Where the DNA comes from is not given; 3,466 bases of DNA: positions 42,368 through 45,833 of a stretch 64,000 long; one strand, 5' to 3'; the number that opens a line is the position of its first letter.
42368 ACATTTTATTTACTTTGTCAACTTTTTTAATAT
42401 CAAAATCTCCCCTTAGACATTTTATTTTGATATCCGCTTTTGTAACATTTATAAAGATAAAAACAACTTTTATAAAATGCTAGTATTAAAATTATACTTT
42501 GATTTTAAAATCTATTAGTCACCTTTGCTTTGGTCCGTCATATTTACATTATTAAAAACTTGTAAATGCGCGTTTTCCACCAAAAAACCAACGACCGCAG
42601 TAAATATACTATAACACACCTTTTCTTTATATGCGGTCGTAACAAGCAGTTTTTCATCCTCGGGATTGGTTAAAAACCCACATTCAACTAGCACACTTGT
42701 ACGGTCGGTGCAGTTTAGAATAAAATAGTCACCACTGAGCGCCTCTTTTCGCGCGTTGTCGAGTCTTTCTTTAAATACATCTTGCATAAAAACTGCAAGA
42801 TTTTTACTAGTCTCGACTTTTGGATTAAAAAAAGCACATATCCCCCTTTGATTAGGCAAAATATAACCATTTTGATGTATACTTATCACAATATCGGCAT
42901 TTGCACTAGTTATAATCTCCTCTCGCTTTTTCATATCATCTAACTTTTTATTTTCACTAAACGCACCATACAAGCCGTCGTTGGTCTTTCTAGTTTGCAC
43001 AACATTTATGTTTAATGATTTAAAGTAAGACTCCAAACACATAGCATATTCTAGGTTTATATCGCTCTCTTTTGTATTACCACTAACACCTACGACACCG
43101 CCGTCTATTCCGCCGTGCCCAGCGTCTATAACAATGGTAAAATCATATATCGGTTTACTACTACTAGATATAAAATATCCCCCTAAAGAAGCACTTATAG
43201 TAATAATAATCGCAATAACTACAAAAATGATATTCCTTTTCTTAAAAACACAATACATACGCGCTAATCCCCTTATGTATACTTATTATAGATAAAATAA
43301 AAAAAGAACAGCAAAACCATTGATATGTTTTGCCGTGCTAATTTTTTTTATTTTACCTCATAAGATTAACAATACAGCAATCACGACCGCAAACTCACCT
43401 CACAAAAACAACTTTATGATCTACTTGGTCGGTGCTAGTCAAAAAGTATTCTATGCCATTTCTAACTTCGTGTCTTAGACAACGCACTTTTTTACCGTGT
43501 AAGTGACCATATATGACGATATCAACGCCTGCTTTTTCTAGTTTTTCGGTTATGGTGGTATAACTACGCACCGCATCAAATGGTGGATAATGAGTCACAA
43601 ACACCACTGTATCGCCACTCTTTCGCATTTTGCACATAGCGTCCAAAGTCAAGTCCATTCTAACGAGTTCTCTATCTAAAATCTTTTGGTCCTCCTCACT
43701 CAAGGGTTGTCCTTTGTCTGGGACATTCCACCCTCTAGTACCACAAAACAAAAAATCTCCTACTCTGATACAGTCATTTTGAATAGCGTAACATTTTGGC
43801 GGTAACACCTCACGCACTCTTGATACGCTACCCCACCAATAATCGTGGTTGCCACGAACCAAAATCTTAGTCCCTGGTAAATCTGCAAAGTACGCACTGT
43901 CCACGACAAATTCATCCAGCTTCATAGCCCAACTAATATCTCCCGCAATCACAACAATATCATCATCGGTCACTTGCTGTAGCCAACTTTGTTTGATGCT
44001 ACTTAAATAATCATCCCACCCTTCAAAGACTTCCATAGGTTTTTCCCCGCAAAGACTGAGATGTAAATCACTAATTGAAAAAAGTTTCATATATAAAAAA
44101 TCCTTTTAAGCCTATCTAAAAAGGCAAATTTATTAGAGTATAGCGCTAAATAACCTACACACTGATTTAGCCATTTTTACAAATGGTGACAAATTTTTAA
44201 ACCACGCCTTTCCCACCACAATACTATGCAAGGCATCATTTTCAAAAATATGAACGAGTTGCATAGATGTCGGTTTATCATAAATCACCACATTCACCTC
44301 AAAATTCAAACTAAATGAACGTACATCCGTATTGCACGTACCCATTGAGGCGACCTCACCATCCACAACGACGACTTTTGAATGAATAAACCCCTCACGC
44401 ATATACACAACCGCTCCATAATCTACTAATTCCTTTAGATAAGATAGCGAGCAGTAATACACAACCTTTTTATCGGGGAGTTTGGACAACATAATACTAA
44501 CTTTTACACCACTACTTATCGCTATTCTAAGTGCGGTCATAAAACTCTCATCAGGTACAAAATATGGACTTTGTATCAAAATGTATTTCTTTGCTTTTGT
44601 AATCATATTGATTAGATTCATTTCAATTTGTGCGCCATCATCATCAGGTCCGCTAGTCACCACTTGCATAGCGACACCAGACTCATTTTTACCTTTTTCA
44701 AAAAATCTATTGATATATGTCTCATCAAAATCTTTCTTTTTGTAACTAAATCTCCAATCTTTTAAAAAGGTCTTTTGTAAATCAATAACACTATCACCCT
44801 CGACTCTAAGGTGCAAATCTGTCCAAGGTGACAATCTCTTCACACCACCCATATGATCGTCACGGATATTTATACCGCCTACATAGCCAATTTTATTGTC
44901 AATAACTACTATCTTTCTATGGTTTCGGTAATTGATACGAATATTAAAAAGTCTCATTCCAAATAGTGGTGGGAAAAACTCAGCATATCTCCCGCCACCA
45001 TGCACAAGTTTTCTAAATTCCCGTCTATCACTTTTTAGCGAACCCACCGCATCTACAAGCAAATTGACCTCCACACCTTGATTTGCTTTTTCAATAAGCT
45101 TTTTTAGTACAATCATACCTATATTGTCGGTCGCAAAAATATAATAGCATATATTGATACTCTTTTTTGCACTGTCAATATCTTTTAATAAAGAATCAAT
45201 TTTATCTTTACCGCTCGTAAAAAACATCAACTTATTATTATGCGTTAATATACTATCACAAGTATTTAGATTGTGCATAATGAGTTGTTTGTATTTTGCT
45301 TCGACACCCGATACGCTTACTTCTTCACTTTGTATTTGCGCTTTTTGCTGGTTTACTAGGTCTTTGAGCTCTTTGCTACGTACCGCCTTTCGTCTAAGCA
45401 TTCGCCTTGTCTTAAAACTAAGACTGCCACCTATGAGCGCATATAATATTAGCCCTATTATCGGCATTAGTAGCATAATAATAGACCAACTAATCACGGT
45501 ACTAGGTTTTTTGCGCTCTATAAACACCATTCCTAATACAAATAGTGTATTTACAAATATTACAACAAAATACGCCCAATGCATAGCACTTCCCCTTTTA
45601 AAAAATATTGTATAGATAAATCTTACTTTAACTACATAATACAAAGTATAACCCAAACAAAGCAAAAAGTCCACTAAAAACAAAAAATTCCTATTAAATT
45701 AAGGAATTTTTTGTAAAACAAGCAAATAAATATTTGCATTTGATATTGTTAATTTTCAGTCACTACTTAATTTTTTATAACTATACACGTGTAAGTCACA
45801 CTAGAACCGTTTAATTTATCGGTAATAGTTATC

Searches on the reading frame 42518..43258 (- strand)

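Call 9: search_protein_families(library=pfam, proteins=[window:42518-43258:-], max_evalue=0.001)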
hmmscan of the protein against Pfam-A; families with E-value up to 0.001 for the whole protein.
window:42518-43258:- (247 aa): 1 family
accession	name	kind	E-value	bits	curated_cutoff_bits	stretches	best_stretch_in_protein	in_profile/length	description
PF01520.23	Amidase_3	-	2.9e-37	128.8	27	1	42-222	1-172/174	N-acetylmuramoyl-L-alanine amidase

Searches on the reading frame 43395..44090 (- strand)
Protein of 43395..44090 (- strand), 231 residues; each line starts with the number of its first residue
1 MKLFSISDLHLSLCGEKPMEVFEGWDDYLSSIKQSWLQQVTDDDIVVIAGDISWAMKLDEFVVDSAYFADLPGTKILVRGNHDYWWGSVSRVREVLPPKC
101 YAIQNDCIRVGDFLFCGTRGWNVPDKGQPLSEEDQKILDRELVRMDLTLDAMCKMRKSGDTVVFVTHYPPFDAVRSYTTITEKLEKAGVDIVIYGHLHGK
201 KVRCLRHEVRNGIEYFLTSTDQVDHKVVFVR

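Call 9: search_protein_families(library=pfam, proteins=[window:43398-44090:-], max_evalue=0.001)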
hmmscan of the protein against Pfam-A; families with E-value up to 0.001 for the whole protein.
window:43398-44090:- (231 aa): 2 families
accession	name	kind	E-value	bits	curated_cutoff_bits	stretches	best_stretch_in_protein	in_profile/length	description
PF00149.33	Metallophos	-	8.8e-15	56.1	21.5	1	1-199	1-190/191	Calcineurin-like phosphoesterase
PF12850.12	Metallophos_2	-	1.6e-08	35.1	27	1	1-203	1-122/154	Calcineurin-like phosphoesterase superfamily domain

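Call 24: find_encoding_contigs(protein=window:43395-44090:-, flank=10000, max_places=10)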
Protein window:43395-44090:- (231 aa): 21 contigs read that carry it; 10 places shown.
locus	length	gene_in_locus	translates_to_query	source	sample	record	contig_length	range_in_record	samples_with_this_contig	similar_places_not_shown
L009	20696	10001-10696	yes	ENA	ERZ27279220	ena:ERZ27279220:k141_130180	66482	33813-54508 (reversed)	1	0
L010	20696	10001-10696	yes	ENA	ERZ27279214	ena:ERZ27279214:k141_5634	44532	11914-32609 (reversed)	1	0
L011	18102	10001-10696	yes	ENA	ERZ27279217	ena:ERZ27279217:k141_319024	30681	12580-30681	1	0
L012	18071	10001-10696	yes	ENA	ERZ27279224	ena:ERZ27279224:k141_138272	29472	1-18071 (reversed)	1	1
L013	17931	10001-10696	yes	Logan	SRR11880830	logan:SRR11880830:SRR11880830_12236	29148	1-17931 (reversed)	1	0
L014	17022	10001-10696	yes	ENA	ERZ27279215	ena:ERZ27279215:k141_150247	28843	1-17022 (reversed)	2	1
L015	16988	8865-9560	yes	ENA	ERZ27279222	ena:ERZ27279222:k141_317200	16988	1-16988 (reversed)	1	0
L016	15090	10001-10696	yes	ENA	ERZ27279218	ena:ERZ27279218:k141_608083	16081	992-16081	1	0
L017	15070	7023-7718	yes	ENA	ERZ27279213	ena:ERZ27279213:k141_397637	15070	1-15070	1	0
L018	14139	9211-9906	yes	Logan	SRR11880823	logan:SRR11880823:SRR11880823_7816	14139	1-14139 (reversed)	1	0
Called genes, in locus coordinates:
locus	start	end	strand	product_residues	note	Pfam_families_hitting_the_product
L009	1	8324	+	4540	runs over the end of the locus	-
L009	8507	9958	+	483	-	PF13091:PLDc_2, PF00614:PLDc (weak), PF13091:PLDc_2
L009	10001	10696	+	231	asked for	PF00149:Metallophos, PF12850:Metallophos_2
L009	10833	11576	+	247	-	PF01520:Amidase_3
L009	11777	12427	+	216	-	-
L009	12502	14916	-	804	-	PF00133:tRNA-synt_1, PF09334:tRNA-synt_1g, PF08264:Anticodon_1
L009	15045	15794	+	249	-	PF04452:Methyltrans_RNA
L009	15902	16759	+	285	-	PF09479:Flg_new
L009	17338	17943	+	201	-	-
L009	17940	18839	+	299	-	PF08843:AbiEii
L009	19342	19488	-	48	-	-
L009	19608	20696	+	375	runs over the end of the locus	PF00155:Aminotran_1_2 (weak), PF00266:Aminotran_5, PF01053:Cys_Met_Meta_PP, PF01041:DegT_DnrJ_EryC1 (weak)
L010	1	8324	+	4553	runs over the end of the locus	-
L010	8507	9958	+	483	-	PF13091:PLDc_2, PF00614:PLDc (weak), PF13091:PLDc_2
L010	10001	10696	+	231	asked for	PF00149:Metallophos, PF12850:Metallophos_2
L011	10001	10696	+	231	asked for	PF00149:Metallophos, PF12850:Metallophos_2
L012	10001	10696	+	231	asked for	PF00149:Metallophos, PF12850:Metallophos_2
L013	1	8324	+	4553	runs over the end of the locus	-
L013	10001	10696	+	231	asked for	PF00149:Metallophos, PF12850:Metallophos_2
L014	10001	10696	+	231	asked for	PF00149:Metallophos, PF12850:Metallophos_2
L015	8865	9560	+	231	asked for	PF00149:Metallophos, PF12850:Metallophos_2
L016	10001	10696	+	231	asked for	PF00149:Metallophos, PF12850:Metallophos_2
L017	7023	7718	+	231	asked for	PF00149:Metallophos, PF12850:Metallophos_2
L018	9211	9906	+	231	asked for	PF00149:Metallophos, PF12850:Metallophos_2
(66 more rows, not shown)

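Call 108: search_protein_families(library=ncbifam, proteins=[window:43398-44090:-], max_evalue=0.001)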
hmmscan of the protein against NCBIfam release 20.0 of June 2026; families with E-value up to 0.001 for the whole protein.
window:43398-44090:- (231 aa): 1 family
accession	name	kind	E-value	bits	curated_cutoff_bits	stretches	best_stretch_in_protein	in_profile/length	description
TIGR00040.1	yfcE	subfamily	3.7e-06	27.1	56.25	0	179-204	97-122/158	YfcE family phosphodiesterase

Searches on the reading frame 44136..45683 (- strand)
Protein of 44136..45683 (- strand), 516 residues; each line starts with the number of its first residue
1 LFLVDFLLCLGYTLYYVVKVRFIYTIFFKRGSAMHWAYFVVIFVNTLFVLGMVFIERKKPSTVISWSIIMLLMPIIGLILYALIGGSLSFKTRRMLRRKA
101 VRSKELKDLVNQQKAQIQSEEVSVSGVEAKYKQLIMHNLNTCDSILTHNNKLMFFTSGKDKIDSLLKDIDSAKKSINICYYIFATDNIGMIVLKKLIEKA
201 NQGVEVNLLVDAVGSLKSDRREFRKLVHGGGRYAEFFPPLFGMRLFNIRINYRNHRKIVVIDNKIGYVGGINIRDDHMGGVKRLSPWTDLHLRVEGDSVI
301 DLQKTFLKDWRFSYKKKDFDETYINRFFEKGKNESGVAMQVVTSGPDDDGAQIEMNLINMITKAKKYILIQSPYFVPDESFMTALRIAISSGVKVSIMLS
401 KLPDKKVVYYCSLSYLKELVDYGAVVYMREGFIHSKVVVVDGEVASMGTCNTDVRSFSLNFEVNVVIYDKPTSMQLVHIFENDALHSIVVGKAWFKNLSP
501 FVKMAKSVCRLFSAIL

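Call 9: search_protein_families(library=pfam, proteins=[window:44136-45683:-], max_evalue=0.001)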
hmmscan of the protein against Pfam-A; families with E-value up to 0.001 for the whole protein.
window:44136-45683:- (516 aa): 3 families
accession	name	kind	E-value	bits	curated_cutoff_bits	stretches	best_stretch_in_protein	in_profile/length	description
PF13091.12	PLDc_2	-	8.3e-45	152.3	27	2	357-483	1-131/132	PLD-like domain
PF00614.28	PLDc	-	3.5e-11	43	21.9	1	252-275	3-26/28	Phospholipase D Active site motif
PF13396.11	PLDc_N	-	1.3e-05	25.5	23.3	1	48-85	5-41/42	Phospholipase_D-nuclease N-terminal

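Call 108: search_protein_families(library=ncbifam, proteins=[window:44136-45683:-], max_evalue=0.001)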
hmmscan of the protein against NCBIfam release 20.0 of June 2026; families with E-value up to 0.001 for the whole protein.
window:44136-45683:- (516 aa): 9 families
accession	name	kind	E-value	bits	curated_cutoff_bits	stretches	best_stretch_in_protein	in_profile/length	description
TIGR04265.1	bac_cardiolipin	equivalog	1.9e-128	429.5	290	1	34-516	3-483/483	cardiolipin synthase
NF009107.0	PRK12452.1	equivalog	1e-95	321.4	787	1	30-516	23-509/509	cardiolipin synthase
NF008427.0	PRK11263.1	equivalog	4.4e-49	167.7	281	1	147-478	6-334/409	cardiolipin synthase ClsB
NF038319.1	DISARM_DrmC_I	equivalog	1.3e-13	51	133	1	335-481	74-232/236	DISARM system phospholipase D-like protein DrmC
NF010492.0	PRK13912.1-3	equivalog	1.9e-11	43.8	297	2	156-272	30-139/178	nuclease NucT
NF006946.0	PRK09428.1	equivalog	6.5e-11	41.8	314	0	136-211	11-88/451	CDP-diacylglycerol--serine O-phosphatidyltransferase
NF010490.0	PRK13912.1-1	equivalog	5.2e-09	36.4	211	1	352-481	30-153/159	nuclease NucT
NF010491.0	PRK13912.1-2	equivalog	9.9e-07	28.7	225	1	131-273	5-142/180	nuclease NucT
NF010493.0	PRK13912.1-4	equivalog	0.00069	19.6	351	0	152-211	20-74/171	nuclease NucT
